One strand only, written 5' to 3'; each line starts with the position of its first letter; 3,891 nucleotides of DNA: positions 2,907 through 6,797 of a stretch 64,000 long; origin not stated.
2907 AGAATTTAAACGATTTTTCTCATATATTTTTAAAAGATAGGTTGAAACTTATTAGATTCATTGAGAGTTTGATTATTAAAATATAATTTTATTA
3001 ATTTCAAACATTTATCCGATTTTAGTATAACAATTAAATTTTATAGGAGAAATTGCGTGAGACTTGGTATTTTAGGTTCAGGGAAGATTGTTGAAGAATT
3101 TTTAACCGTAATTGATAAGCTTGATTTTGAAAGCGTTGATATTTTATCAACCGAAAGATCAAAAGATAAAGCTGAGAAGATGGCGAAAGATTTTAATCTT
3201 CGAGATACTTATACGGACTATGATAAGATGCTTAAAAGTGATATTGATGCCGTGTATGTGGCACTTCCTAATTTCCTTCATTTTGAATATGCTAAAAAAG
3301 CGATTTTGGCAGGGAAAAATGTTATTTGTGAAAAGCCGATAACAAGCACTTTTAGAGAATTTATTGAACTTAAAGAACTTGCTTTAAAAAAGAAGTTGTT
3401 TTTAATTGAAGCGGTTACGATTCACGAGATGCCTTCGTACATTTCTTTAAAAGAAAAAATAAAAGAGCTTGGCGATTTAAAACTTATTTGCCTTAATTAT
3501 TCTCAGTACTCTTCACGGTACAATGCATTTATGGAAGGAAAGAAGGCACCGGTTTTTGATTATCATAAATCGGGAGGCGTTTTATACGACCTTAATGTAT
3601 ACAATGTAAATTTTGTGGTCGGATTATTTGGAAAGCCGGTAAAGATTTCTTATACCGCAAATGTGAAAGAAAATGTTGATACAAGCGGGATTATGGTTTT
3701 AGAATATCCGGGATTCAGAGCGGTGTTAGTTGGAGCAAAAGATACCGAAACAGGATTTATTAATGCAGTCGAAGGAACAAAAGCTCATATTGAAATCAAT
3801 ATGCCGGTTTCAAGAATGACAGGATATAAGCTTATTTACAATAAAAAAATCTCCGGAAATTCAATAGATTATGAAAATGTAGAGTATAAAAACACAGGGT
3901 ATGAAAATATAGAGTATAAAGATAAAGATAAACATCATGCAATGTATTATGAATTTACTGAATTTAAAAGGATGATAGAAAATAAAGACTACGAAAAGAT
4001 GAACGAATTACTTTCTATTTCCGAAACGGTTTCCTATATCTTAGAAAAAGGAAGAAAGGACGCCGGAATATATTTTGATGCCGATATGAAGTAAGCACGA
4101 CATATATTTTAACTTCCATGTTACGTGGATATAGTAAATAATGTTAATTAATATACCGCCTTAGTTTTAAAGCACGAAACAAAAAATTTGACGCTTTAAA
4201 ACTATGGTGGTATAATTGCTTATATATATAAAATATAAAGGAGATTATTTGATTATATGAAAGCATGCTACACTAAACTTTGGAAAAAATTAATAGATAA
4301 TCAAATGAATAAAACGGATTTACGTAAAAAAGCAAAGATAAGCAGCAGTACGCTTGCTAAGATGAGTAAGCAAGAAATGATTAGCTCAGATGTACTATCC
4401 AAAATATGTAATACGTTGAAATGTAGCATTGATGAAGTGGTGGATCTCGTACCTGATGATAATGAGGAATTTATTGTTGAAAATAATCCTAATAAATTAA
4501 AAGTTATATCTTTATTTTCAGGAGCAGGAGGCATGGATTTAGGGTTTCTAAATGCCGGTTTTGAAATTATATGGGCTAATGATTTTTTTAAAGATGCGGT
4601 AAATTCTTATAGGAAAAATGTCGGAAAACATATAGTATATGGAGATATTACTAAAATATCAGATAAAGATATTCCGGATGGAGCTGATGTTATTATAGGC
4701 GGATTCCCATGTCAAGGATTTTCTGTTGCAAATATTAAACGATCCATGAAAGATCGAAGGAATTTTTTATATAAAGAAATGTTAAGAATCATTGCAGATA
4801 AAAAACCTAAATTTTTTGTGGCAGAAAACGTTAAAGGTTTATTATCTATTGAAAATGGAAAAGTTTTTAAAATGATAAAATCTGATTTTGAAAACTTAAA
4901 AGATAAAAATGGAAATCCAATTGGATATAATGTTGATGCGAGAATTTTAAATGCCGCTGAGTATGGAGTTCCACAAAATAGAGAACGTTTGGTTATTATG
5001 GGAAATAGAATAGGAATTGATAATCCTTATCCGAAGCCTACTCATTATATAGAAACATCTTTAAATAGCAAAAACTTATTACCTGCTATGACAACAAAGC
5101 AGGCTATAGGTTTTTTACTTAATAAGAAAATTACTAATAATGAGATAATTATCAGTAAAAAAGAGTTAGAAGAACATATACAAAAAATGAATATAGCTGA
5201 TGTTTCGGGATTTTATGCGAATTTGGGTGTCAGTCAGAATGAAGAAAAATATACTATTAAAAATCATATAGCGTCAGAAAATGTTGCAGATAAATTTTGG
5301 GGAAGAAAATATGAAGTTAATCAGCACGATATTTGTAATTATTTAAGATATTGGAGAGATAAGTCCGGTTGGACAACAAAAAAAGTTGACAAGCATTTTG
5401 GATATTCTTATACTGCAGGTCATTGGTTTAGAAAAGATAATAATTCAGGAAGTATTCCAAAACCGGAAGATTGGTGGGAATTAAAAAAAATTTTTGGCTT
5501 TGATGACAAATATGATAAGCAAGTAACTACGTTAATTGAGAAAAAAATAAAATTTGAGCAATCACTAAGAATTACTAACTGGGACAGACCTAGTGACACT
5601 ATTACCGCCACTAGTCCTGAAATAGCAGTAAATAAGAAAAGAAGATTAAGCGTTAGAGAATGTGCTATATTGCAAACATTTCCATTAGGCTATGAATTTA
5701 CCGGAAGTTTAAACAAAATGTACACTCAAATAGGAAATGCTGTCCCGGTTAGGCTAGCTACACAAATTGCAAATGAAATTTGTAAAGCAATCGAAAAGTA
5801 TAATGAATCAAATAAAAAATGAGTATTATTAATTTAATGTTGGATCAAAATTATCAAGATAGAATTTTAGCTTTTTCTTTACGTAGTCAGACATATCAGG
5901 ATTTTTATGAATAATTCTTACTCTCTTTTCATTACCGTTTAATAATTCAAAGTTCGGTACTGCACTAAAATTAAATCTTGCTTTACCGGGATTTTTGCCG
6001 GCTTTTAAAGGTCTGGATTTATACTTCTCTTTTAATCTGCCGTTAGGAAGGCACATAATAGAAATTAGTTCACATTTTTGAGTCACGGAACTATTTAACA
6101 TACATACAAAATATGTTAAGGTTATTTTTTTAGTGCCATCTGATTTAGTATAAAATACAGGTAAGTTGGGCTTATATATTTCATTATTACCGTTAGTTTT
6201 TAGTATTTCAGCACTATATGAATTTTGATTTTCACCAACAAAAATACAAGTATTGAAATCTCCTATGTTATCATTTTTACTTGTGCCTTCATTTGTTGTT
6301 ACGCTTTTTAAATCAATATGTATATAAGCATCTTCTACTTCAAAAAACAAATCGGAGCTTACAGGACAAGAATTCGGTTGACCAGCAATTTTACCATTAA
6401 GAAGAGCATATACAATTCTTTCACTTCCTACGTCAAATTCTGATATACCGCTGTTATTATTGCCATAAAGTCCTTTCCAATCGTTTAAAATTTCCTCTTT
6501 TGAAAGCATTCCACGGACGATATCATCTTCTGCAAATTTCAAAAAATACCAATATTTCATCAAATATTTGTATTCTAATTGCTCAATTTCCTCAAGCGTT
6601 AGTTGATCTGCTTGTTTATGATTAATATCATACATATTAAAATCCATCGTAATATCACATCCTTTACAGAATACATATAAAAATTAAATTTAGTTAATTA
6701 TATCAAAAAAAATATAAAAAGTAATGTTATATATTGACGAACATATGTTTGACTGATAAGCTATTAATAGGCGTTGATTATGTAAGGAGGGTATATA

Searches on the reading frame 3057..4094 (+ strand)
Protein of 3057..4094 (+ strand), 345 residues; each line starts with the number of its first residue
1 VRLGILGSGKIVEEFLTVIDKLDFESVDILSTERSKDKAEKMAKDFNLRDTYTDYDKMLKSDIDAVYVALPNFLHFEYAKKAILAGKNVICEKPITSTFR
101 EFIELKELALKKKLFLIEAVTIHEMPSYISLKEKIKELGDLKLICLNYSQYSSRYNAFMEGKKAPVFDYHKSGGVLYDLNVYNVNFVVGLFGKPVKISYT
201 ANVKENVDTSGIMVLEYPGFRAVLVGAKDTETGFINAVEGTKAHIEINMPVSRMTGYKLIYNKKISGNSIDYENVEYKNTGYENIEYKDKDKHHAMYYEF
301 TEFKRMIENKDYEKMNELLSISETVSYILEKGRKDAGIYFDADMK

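Call 4: search_protein_families(library=pfam, proteins=[window:3057-4094:+], max_evalue=0.1)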
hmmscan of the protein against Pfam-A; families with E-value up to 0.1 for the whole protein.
window:3057-4094:+ (345 aa): 6 families
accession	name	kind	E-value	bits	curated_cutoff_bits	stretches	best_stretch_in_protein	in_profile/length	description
PF01408.29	GFO_IDH_MocA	-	4.6e-24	85.9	24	1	2-115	2-115/120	Oxidoreductase family, NAD-binding Rossmann fold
PF22725.1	GFO_IDH_MocA_C3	-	1.6e-08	35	27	1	137-232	12-108/124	GFO/IDH/MocA C-terminal domain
PF02894.22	GFO_IDH_MocA_C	-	0.0007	19.9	22.9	1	163-250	34-129/218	Oxidoreductase family, C-terminal alpha/beta domain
PF01118.30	Semialdhyde_dh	-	0.0011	19.8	26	1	3-90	2-94/121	Semialdehyde dehydrogenase, NAD binding domain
PF17905.7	KH_GLD-3_4th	-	0.0022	18.5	23.3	1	23-60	43-80/80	GLD-3 4th KH domain (aka KH5)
PF03807.23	F420_oxidored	-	0.0074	17.3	21.6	1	2-90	1-89/94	NADP oxidoreductase coenzyme F420-dependent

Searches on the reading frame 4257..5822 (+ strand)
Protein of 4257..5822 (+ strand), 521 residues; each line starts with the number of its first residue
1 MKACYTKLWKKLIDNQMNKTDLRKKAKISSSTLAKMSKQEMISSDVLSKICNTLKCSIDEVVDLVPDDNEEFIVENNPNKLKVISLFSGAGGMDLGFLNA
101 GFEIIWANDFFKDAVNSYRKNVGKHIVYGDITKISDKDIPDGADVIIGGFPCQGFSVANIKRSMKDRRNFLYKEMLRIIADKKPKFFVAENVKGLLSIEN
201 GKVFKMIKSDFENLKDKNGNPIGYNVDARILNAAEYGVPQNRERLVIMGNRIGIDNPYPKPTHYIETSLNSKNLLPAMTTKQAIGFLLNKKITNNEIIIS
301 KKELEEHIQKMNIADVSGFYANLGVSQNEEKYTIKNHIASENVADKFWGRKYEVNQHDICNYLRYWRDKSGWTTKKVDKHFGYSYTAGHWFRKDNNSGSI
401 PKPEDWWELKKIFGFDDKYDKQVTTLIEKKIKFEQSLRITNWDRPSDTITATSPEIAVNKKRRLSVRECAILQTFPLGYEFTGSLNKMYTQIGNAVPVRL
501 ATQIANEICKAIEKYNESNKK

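Call 4: search_protein_families(library=pfam, proteins=[window:4257-5822:+], max_evalue=0.1)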
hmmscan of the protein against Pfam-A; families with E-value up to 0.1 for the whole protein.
window:4257-5822:+ (521 aa): 4 families
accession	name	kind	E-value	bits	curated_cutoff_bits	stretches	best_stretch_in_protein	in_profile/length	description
PF00145.23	DNA_methylase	-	1.8e-78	264.7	22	1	81-509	1-323/324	C-5 cytosine-specific DNA methylase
PF13443.12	HTH_26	-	9.1e-15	55.1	22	1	7-67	1-63/63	Cro/C1-type HTH DNA-binding domain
PF01381.28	HTH_3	-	0.0092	16.4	23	1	17-60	10-54/55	Helix-turn-helix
PF23669.1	WH_MCM2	-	0.018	15.6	27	1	288-321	24-57/75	DNA replication licensing factor MCM2-like, winged-helix domain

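Call 36: search_protein_families(library=ncbifam, proteins=[window:4257-5819:+], max_evalue=0.01)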
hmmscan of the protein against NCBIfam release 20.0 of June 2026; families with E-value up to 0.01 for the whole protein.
window:4257-5819:+ (521 aa): 3 families
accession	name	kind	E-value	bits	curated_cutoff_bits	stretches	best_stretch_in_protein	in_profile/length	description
TIGR00675.1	dcm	superfamily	5.7e-75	253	100.65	1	83-508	1-329/329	DNA (cytosine-5-)-methyltransferase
NF007772.0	PRK10458.1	subfamily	1.9e-23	82.8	710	1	59-252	71-288/472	DNA cytosine methylase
NF000090.1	trans_reg_VanU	equivalog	4.1e-15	55.8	150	1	1-68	1-68/75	glycopeptide resistance transcriptional regulator VanU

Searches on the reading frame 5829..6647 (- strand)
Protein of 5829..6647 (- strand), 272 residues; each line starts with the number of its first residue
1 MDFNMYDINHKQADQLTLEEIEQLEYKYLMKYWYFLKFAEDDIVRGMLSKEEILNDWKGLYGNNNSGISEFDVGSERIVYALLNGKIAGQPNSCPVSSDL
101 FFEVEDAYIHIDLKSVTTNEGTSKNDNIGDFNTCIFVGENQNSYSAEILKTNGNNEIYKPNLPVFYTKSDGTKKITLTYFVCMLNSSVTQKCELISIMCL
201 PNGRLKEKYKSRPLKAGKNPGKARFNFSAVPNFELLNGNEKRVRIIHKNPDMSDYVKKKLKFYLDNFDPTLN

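Call 4: search_protein_families(library=pfam, proteins=[window:5829-6647:-], max_evalue=0.1)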
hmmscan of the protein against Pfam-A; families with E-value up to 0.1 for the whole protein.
window:5829-6647:- (272 aa): 0 families

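Call 19: find_homologous_proteins(query=window:5832-6635:-, max_evalue=0.001)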
Query window:5832-6635:- (268 aa): 913 proteins with E <= 0.001 among 1313 candidates; the best 120 are listed.
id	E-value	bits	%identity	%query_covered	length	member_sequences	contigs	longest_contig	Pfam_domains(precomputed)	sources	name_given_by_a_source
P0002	2.2e-178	609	100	100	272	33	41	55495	PF27366.1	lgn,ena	-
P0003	2.7e-138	478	80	96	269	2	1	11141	PF27366.1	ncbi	ncbi:MAG: hypothetical protein RSB02_05670 [Anaerovoracaceae bacterium]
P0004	4.2e-136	471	79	96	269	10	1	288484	PF27366.1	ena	-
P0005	2.3e-135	468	80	96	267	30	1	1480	PF27366.1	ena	-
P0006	1.7e-134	465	78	96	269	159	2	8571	PF27366.1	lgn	-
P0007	1.7e-134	465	79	96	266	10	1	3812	PF27366.1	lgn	-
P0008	3.8e-134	464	78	96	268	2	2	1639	PF27366.1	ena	-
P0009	1.3e-133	462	77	96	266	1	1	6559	PF27366.1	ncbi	-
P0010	3.6e-133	461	78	94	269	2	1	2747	PF27366.1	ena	-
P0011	6.2e-133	460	77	96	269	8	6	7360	PF27366.1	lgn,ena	-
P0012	1.0e-132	460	78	96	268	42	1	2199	PF27366.1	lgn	-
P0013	1.5e-132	459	79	94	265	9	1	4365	PF27366.1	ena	-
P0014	1.8e-132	459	77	96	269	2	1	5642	PF27366.1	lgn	-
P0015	5.1e-132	457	76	96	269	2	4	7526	PF27366.1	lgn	-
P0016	5.7e-132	457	77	96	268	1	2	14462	PF27366.1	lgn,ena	-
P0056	7.5e-124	430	73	92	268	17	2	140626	PF27366.1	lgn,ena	-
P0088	2.2e-113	396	69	96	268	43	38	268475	PF27366.1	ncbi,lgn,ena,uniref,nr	ncbi:hypothetical protein [Gemella sanguinis]|uniref:hypothetical protein n=1 Tax=Gemella sanguinis 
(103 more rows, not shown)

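Call 21: find_encoding_contigs(protein=P0004, flank=4000, max_places=1)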
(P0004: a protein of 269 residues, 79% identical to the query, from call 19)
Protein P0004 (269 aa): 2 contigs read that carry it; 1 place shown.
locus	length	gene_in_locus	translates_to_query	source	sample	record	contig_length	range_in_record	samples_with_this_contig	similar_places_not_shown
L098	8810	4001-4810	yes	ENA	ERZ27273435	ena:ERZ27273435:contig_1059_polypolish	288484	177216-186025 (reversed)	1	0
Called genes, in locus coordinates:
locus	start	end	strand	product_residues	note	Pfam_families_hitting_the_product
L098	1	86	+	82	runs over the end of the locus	-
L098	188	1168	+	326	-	-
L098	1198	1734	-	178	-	-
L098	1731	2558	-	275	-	-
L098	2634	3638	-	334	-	PF19553:DUF6076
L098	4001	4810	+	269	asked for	PF27366:MwoI_N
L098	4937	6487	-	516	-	PF13443:HTH_26, PF00145:DNA_methylase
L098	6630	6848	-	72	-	-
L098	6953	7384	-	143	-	-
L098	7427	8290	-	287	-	PF03691:UPF0167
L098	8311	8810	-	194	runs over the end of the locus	PF14096:DUF4274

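Call 22: find_encoding_contigs(protein=P0003, flank=4000, max_places=1)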
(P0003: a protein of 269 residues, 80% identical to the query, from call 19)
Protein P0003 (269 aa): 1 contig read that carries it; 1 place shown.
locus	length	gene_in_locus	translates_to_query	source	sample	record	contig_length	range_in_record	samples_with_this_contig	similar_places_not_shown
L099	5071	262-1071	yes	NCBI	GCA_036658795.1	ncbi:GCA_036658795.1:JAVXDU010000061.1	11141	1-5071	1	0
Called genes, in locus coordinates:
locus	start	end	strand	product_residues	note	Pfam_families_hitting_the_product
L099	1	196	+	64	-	PF12844:HTH_19, PF13560:HTH_31, PF13443:HTH_26, PF01381:HTH_3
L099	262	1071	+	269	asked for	PF27366:MwoI_N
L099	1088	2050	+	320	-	PF27366:MwoI_N (weak)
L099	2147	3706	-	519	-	PF13443:HTH_26, PF00145:DNA_methylase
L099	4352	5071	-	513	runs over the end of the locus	PF00117:GATase, PF07722:Peptidase_C26, PF02540:NAD_synthase (faint), PF03054:tRNA_Me_trans (weak), PF00958:GMP_synt_C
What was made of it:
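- On C-protein-controlled R-M: A separate HTH gene upstream of R was seen only in L099 (call 22).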

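Call 23: find_encoding_contigs(protein=P0056, flank=4000, max_places=1)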
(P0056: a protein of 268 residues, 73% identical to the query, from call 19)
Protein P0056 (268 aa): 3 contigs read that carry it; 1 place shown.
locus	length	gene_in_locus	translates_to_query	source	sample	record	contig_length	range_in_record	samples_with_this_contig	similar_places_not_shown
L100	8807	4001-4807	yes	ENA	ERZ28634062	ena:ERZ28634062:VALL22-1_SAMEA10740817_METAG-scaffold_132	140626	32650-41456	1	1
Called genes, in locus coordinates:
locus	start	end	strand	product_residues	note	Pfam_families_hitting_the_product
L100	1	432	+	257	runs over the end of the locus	-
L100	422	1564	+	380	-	PF14072:DndB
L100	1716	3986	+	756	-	PF02463:SMC_N (weak), PF13166:AAA_13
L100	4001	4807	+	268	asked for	PF27366:MwoI_N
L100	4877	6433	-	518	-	PF13443:HTH_26, PF00145:DNA_methylase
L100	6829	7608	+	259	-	PF05857:TraX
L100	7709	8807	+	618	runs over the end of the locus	PF00158:Sigma54_activat, PF01078:Mg_chelatase (faint), PF14532:Sigma54_activ_2, PF00004:AAA (weak), PF07728:AAA_5, PF25601:AAA_lid_14, PF02954:HTH_8 (weak)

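Call 24: find_encoding_contigs(protein=P0088, flank=4000, max_places=2)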
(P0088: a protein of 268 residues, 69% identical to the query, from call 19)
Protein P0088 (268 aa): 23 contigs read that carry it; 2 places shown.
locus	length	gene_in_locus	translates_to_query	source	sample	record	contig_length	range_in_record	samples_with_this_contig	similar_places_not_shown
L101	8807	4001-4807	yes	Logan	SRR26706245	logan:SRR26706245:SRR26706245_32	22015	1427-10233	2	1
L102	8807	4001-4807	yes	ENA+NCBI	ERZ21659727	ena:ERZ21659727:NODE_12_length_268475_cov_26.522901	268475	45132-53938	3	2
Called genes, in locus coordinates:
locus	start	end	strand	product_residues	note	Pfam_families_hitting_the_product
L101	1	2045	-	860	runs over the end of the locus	PF02861:Clp_N, PF23569:NBD_SMAX1, PF00004:AAA, PF17871:AAA_lid_9, PF00004:AAA, PF07724:AAA_2, PF07728:AAA_5, PF10431:ClpB_D2-small, +12 more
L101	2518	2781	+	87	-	PF03083:MtN3_slv (weak)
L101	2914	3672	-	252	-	PF00881:Nitroreductase, PF28600:Nitroreductase_C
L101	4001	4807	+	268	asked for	PF27366:MwoI_N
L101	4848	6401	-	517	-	PF13443:HTH_26, PF00145:DNA_methylase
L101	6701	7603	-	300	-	-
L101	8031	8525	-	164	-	-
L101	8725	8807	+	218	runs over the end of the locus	PF01381:HTH_3, PF12844:HTH_19, PF13560:HTH_31 (weak), PF00717:Peptidase_S24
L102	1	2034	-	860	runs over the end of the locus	PF02861:Clp_N, PF23569:NBD_SMAX1, PF00004:AAA, PF17871:AAA_lid_9, PF00004:AAA, PF07724:AAA_2, PF07728:AAA_5, PF10431:ClpB_D2-small, +13 more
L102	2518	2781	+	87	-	PF03083:MtN3_slv (weak)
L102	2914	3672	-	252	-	PF00881:Nitroreductase, PF28600:Nitroreductase_C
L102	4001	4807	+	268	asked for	PF27366:MwoI_N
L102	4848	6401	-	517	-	PF13443:HTH_26, PF00145:DNA_methylase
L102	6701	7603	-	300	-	-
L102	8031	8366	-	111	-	-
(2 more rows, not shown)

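Call 28: find_related_loci(query=A1, collection=metagenome_contigs, flank=3500)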
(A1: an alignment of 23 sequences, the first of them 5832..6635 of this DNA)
Query A1 (268 aa) in metagenome_contigs; peptide patterns used: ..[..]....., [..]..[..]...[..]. (x = any residue, [..] = any of these).
275 stretches matched a pattern; 191 encode a relative of the query (tblastn E <= 1e-3); the best 80 are kept; 80 distinct loci.
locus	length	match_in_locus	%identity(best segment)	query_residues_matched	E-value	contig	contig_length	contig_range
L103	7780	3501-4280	78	12-267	2e-139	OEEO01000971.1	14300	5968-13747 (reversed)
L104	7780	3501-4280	79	12-267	2e-139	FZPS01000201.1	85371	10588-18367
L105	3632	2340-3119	79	12-267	6e-143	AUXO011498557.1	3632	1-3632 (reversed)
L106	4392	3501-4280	77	12-267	2e-136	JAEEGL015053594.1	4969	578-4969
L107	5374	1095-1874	76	12-267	6e-133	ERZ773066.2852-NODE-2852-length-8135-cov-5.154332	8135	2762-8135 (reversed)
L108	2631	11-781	76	12-267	3e-138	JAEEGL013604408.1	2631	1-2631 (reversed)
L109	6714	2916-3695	76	12-268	4e-130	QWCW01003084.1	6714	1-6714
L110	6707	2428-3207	76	12-268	4e-130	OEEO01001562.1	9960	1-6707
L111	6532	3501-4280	75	12-268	3e-129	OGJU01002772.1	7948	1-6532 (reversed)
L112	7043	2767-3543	75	12-267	6e-129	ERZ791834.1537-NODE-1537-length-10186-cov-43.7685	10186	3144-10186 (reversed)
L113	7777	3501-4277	75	12-267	8e-129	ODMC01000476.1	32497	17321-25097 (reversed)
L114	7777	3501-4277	74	12-267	2e-127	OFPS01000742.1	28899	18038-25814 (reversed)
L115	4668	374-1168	70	12-267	2e-122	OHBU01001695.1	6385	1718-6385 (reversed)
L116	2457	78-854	70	12-267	2e-128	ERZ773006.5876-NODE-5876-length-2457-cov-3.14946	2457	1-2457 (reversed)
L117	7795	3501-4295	70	12-267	2e-122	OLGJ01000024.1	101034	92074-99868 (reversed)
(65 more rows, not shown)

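Call 36: search_protein_families(library=ncbifam, proteins=[window:5832-6635:-], max_evalue=0.01)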
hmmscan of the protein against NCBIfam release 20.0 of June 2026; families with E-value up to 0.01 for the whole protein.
window:5832-6635:- (268 aa): 0 families

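Call 93: search_dna_similar(query=window:5832-6635:-, collection=plasmids, mode=protein, max_evalue=0.00001, max_rows=10)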
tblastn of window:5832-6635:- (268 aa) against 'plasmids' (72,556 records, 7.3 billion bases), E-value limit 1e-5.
Records with a match: 2; places in all: 2; records where one place covers at least 80% of the query: 2.
Best place of each record, by identity: <60% 2.
By first word of the organism name: Vagococcus 1; Picrophilus 1.
By predicted mobility (MOB-suite, as given by PLSDB): non-mobilizable 2.
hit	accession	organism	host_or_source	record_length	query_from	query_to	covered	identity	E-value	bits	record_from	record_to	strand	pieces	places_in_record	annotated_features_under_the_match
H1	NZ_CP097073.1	Vagococcus lutrae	whole organism,pet food (BARF)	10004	11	261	94%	51.2%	5e-74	252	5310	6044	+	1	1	hypothetical protein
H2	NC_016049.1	Picrophilus oshimae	-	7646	3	256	95%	35.1%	1e-30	127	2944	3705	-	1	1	hypothetical protein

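Call 94: search_solved_structures(query=A1, max_evalue=1)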
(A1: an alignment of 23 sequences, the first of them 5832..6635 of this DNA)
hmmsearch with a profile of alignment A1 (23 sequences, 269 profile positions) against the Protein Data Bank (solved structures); distinct sequences matched with E-value up to 1: 5.
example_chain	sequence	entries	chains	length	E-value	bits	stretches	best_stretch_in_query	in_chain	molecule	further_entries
3ofh_A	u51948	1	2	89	0.0053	19.2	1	41-96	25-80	LDLR chaperone MESD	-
2i9s_A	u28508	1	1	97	0.0065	18.9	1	41-96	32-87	Mesoderm development candidate 2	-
2rqk_A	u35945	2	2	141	0.015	17.6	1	41-96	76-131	Mesoderm development candidate 2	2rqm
2kmi_A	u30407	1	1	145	0.016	17.6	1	41-96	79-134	Mesoderm development candidate 2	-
2kgl_A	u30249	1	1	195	0.024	17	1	41-96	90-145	Mesoderm development candidate 2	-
